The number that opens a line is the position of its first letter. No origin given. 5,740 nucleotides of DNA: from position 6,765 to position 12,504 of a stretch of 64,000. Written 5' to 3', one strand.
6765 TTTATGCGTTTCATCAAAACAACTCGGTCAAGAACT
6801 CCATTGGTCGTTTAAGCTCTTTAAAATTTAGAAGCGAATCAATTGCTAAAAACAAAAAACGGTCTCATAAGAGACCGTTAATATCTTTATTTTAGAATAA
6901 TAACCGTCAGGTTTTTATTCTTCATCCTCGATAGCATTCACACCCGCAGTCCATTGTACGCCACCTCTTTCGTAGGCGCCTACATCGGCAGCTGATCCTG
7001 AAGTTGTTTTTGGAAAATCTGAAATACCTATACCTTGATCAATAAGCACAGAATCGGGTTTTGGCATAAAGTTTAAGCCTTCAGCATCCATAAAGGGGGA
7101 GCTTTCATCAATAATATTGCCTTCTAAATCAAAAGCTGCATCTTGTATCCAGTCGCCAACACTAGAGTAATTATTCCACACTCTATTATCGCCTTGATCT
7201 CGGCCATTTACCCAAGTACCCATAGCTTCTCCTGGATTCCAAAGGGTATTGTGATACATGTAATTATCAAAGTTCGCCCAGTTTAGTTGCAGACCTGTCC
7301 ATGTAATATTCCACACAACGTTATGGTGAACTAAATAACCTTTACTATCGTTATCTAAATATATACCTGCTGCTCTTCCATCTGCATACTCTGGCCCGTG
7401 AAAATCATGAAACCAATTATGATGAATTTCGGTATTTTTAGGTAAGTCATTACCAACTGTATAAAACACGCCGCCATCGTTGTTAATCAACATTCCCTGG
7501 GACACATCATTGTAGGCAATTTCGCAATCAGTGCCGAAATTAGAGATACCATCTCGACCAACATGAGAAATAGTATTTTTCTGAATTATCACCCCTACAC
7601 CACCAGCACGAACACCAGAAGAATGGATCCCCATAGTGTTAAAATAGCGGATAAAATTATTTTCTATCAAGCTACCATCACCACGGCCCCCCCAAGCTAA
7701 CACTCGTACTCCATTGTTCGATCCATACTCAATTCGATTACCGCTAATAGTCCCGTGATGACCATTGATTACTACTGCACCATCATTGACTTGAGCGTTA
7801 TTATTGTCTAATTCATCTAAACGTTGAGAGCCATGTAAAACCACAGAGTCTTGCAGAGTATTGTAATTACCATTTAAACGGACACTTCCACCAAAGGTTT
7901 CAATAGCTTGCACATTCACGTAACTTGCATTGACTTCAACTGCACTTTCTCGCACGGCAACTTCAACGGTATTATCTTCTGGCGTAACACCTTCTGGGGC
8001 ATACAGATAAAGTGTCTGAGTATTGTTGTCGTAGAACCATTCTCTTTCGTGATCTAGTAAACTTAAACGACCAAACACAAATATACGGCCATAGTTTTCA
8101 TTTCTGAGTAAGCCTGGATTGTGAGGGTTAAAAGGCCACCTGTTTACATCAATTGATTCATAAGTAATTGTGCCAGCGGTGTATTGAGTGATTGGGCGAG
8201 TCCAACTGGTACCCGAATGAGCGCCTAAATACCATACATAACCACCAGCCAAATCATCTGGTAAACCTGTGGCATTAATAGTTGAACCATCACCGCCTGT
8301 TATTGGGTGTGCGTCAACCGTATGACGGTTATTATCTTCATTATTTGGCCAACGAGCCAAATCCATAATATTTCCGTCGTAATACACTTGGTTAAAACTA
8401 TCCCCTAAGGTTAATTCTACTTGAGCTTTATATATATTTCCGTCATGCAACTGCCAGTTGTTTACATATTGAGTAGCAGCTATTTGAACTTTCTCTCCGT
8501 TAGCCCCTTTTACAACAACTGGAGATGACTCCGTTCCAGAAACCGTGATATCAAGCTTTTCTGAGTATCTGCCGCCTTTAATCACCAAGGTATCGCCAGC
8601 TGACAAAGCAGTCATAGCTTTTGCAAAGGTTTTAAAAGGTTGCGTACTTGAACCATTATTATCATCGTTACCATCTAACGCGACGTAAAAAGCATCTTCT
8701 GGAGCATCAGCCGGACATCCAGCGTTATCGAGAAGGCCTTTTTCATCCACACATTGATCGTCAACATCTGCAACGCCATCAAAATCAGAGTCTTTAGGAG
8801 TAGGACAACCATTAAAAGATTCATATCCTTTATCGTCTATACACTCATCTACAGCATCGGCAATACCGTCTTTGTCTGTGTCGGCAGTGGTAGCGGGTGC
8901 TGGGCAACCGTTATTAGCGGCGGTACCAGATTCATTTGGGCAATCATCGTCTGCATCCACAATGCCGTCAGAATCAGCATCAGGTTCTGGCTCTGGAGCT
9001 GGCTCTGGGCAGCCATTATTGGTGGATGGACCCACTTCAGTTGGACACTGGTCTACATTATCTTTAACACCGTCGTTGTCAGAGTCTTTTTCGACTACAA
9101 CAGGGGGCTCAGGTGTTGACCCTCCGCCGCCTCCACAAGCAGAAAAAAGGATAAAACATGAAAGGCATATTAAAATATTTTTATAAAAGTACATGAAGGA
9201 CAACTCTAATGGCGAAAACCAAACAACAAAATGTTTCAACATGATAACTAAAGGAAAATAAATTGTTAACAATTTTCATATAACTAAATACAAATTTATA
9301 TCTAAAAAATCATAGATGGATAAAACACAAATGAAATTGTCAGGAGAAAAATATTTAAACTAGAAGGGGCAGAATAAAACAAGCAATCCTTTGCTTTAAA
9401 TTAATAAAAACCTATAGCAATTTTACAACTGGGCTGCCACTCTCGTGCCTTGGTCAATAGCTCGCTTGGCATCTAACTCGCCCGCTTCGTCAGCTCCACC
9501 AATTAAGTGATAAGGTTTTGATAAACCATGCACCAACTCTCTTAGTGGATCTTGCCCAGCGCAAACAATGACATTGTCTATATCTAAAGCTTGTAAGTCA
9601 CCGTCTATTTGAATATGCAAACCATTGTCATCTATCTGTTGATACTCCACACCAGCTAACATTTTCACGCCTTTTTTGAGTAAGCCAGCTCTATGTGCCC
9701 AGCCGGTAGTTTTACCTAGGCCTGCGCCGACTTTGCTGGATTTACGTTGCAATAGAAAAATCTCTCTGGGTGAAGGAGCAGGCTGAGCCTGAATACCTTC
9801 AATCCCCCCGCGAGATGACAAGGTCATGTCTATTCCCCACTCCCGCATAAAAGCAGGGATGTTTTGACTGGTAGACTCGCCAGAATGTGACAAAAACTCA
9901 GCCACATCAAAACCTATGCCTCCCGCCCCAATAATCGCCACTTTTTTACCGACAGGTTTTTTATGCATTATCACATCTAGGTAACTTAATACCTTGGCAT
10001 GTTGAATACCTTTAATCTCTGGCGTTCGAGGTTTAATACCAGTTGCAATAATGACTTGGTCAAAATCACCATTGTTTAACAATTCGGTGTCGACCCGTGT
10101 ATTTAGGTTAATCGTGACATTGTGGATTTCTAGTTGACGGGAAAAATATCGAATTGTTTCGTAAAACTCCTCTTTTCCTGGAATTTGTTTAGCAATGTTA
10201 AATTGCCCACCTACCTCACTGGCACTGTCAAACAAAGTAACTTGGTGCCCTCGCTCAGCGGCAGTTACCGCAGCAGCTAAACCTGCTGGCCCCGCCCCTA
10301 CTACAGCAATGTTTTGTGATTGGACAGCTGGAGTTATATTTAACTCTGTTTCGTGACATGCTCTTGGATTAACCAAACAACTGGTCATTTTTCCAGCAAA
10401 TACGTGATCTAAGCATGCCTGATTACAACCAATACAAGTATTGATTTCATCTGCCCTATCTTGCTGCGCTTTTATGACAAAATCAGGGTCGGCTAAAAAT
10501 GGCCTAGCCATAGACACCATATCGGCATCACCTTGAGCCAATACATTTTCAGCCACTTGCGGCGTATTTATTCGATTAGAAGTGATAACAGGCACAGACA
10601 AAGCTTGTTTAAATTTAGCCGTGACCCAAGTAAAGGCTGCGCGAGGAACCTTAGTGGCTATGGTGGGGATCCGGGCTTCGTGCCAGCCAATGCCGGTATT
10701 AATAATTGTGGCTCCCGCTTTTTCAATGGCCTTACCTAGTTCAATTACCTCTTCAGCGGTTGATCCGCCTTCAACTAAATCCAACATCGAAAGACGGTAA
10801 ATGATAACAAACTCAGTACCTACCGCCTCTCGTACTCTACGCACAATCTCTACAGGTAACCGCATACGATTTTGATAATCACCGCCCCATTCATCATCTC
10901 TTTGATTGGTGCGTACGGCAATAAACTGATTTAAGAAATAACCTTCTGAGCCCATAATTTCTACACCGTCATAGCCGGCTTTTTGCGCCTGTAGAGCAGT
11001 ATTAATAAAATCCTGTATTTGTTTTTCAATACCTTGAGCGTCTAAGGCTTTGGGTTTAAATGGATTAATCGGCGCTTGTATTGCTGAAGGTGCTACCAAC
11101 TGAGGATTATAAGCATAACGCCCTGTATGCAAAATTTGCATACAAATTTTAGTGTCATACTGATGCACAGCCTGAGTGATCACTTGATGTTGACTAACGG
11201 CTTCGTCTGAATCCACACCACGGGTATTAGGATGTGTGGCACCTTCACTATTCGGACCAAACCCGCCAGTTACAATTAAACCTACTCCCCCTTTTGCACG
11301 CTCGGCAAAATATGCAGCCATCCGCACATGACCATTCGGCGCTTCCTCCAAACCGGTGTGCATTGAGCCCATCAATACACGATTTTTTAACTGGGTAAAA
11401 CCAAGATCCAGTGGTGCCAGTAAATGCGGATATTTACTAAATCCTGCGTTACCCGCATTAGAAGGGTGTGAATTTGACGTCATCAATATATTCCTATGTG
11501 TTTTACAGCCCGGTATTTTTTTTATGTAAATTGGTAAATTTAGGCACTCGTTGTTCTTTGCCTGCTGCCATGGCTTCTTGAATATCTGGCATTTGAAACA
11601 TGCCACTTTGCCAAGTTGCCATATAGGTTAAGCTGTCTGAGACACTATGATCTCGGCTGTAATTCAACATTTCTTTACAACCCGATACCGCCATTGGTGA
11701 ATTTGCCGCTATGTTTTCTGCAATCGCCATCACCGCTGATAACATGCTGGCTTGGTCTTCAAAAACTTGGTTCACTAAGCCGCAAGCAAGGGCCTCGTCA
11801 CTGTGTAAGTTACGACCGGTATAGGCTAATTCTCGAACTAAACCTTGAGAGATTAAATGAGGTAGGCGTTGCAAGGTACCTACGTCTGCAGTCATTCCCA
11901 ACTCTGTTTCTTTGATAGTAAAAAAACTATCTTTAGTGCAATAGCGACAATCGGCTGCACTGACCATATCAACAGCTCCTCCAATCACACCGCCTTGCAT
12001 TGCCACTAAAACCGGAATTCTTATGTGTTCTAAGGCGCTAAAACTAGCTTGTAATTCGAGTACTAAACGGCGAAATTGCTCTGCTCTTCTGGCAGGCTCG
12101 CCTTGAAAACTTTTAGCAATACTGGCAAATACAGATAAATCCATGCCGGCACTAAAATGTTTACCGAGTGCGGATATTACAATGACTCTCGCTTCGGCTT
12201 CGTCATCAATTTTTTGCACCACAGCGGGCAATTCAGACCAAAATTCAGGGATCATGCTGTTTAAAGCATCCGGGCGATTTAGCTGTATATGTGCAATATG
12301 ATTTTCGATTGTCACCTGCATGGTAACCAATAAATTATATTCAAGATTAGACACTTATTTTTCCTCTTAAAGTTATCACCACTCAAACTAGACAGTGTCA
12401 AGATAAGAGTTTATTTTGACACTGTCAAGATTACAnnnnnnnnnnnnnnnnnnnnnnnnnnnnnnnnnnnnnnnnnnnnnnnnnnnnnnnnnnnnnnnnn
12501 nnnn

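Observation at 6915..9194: Lipoprotein fusing four TSP3-like Ca-binding repeats to a beta-helix: candidate new polysaccharide-active enzyme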

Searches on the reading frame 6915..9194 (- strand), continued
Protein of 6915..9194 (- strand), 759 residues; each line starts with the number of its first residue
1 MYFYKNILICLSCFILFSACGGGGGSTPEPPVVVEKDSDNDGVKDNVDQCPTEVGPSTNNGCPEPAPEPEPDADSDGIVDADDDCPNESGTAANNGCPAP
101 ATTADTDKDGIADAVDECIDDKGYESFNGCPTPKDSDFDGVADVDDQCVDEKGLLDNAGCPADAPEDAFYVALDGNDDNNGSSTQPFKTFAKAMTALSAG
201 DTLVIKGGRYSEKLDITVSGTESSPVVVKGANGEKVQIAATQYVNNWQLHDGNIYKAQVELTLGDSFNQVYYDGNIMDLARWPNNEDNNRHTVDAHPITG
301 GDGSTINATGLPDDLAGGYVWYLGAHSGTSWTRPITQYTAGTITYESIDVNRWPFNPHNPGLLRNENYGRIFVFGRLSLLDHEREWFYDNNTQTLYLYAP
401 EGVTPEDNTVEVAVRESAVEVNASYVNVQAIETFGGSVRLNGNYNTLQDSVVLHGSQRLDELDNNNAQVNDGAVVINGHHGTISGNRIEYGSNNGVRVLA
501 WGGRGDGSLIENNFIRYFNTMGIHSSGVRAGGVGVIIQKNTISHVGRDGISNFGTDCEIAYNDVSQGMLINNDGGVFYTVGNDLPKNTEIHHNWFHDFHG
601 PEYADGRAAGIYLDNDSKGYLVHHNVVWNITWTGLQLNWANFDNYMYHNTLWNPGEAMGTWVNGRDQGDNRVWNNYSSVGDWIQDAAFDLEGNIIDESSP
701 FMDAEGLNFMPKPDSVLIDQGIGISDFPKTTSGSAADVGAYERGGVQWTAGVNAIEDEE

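Call 77: list_cluster_members(proteins=[P0161, P0169, P0183, P0209, P0224, P0237, P0253, P0265, P0281, P0302])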
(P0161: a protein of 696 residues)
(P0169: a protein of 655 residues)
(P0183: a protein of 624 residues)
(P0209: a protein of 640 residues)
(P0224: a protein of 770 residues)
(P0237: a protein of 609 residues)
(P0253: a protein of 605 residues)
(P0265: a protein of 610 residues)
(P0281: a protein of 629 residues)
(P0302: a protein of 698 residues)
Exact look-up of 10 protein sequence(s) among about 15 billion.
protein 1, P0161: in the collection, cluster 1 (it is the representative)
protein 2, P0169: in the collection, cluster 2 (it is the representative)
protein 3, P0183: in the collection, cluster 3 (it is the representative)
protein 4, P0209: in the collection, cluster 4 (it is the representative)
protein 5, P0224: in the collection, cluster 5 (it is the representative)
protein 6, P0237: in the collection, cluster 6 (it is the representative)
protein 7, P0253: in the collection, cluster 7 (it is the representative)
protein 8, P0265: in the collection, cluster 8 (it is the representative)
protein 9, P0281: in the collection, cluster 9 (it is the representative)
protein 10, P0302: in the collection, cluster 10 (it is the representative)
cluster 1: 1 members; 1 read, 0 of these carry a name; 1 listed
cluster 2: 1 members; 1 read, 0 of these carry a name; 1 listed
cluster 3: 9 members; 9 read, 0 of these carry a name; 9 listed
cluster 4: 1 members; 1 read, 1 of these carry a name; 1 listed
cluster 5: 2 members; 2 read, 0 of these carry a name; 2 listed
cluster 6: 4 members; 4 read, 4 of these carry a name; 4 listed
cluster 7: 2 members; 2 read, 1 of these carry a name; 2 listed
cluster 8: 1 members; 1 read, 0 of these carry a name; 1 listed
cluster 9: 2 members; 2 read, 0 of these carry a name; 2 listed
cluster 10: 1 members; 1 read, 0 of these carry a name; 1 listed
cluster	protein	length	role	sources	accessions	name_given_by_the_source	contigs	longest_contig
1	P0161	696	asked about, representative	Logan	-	-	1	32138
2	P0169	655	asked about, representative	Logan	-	-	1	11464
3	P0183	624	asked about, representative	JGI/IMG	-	-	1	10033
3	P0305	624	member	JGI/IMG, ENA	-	-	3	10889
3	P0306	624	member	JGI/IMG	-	-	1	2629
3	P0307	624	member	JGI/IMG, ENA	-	-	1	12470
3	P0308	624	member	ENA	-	-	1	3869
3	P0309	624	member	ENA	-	-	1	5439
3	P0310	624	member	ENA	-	-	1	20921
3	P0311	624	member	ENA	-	-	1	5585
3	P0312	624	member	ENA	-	-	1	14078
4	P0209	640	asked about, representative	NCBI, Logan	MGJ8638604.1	MAG: right-handed parallel beta-helix repeat-containing protein [Opitutaceae bacterium]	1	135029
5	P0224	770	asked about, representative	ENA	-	-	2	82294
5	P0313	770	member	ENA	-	-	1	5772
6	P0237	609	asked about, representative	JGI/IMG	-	hypothetical protein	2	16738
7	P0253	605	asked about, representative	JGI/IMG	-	hypothetical protein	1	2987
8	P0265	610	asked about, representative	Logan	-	-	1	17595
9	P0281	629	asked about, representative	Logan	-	-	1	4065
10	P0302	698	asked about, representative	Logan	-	-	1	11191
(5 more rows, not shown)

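Call 85: find_encoding_contigs(protein=P0209, flank=8000, max_places=1)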
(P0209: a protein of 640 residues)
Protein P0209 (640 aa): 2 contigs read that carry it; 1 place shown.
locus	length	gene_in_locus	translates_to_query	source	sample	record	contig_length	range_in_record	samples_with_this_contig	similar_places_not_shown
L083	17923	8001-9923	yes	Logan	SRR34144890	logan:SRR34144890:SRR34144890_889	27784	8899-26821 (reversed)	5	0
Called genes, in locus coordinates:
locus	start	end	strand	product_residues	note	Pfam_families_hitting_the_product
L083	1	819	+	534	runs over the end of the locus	PF00884:Sulfatase, PF16347:SGSH_C (weak)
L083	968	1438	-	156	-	-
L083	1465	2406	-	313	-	-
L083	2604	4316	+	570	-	PF00069:Pkinase, PF07714:PK_Tyr_Ser-Thr, PF13424:TPR_12 (faint)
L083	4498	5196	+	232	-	-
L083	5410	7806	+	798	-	PF13407:Peripla_BP_4 (faint), PF13377:Peripla_BP_3, PF12833:HTH_18, PF13377:Peripla_BP_3, PF12833:HTH_18, PF00165:HTH_AraC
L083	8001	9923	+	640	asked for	PF22842:Pel9A-like_beta_helix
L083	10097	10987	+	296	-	-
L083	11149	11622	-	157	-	PF08334:T2SSG, PF22434:PilW_C (weak)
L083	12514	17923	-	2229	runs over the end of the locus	PF22633:F5_F8_type_C_2 (faint), PF00932:LTD, PF13287:Fn3_assoc, PF13290:CHB_HEX_C_1, PF08757:CotH, PF00932:LTD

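Call 86: find_encoding_contigs(protein=P0224, flank=8000, max_places=1)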
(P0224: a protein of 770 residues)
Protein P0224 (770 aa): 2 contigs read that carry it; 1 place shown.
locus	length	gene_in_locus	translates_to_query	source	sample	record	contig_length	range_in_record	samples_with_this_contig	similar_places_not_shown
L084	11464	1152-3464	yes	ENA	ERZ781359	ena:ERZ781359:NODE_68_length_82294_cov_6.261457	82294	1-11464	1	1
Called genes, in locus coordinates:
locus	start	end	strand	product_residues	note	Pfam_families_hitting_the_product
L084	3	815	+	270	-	?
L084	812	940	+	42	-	-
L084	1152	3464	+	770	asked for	PF22842:Pel9A-like_beta_helix, PF13229:Beta_helix (weak)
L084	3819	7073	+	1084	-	PF01339:CheB_methylest, PF03705:CheR_N, PF01739:CheR, PF10473:CENP-F_leu_zip, PF13596:PAS_10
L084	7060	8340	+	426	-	PF00989:PAS (weak), PF13426:PAS_9 (weak), PF00512:HisKA, PF02518:HATPase_c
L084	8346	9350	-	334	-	PF00389:2-Hacid_dh, PF02826:2-Hacid_dh_C, PF03446:NAD_binding_2 (weak)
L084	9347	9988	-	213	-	PF01613:Flavin_Reduct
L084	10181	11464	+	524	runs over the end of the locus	PF02366:PMT (weak), PF13231:PMT_2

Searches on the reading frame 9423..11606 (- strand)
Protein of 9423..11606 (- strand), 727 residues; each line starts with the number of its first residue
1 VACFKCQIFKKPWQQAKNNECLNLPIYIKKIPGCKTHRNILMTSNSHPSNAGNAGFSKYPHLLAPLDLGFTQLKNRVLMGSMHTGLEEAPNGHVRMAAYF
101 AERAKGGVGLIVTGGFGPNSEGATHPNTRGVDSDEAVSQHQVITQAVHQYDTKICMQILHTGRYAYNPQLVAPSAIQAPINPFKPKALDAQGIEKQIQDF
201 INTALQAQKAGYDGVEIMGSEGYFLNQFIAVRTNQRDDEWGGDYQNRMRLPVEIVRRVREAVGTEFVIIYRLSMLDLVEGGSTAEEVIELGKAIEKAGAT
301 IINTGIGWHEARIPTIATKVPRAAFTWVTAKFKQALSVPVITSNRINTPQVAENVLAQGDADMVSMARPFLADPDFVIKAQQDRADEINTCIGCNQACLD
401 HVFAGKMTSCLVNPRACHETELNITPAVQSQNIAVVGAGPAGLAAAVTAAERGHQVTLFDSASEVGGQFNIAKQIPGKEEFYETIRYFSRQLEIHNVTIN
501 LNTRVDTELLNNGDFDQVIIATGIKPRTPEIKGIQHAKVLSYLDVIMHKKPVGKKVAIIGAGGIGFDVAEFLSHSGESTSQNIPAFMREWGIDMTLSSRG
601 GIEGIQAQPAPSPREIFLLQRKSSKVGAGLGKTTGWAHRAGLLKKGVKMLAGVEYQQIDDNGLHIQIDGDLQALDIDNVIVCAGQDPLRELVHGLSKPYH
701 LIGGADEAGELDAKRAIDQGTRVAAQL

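Call 9: search_protein_families(library=pfam, proteins=[window:9423-11606:-], max_evalue=0.001)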
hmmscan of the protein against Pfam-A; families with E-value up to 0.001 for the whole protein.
window:9423-11606:- (727 aa): 17 families
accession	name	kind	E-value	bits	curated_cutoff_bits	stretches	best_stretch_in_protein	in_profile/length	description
PF00724.26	Oxidored_FMN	-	7e-92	308.7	27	1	62-387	2-342/342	NADH:flavin oxidoreductase / NADH oxidase family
PF07992.20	Pyr_redox_2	-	1.1e-26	94.3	26.1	1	432-692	2-244/291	Pyridine nucleotide-disulphide oxidoreductase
PF13450.12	NAD_binding_8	-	2.5e-09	37.7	21.9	1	435-471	1-37/68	NAD(P)-binding Rossmann-like domain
PF13738.12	Pyr_redox_3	-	7.5e-09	35.7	30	1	516-578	126-189/305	Pyridine nucleotide-disulphide oxidoreductase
PF12831.13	FAD_oxidored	-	2.2e-08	34.2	27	1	433-469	2-38/416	FAD dependent oxidoreductase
PF03486.20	HI0933_like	-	5.3e-08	33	50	1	432-472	2-42/244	HI0933-like protein Rossmann domain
PF00070.33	Pyr_redox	-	9.1e-08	33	22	0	432-469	1-38/82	Pyridine nucleotide-disulphide oxidoreductase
PF01266.30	DAO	-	1.3e-07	31.9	27.9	1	433-467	2-37/353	FAD dependent oxidoreductase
PF00890.30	FAD_binding_2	-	8.6e-07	28.9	20.4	1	433-472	2-41/414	FAD binding domain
PF01134.28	GIDA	-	0.00012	21.8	22.1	1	433-461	2-30/391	Glucose inhibited division protein A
PF02737.24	3HCDH_N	-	0.00013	22.4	22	0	432-464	1-33/180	3-hydroxyacyl-CoA dehydrogenase, NAD binding domain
PF01262.27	AlaDh_PNT_C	-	0.00014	21.8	23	1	426-469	24-67/214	Alanine dehydrogenase/PNT, C-terminal domain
PF02826.25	2-Hacid_dh_C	-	0.00022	21.1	25.1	0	546-575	29-58/178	D-isomer specific 2-hydroxyacid dehydrogenase, NAD binding domain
PF01494.25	FAD_binding_3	-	0.00025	20.8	22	0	433-462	4-33/349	FAD binding domain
PF21799.2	MurD-like_N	-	0.00055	20.6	27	0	432-476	2-46/88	Mur ligase MurD-like, N-terminal domain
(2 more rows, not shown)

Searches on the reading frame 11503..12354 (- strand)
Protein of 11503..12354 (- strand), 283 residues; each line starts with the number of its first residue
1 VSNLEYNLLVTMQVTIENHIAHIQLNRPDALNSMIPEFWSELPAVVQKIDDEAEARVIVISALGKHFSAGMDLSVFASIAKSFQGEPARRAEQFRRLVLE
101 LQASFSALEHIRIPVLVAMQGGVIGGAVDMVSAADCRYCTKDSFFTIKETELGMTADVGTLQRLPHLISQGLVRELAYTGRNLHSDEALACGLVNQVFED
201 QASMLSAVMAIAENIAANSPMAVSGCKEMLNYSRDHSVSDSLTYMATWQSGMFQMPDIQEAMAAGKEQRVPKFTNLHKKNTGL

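Call 9: search_protein_families(library=pfam, proteins=[window:11503-12354:-], max_evalue=0.001)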
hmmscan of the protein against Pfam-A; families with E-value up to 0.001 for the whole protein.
window:11503-12354:- (283 aa): 2 families
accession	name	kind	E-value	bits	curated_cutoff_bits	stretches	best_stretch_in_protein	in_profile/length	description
PF00378.25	ECH_1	-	1.4e-41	142.9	27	1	16-274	2-249/251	Enoyl-CoA hydratase/isomerase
PF16113.10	ECH_2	-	5.5e-27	95.6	27.2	1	21-201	2-175/335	Enoyl-CoA hydratase/isomerase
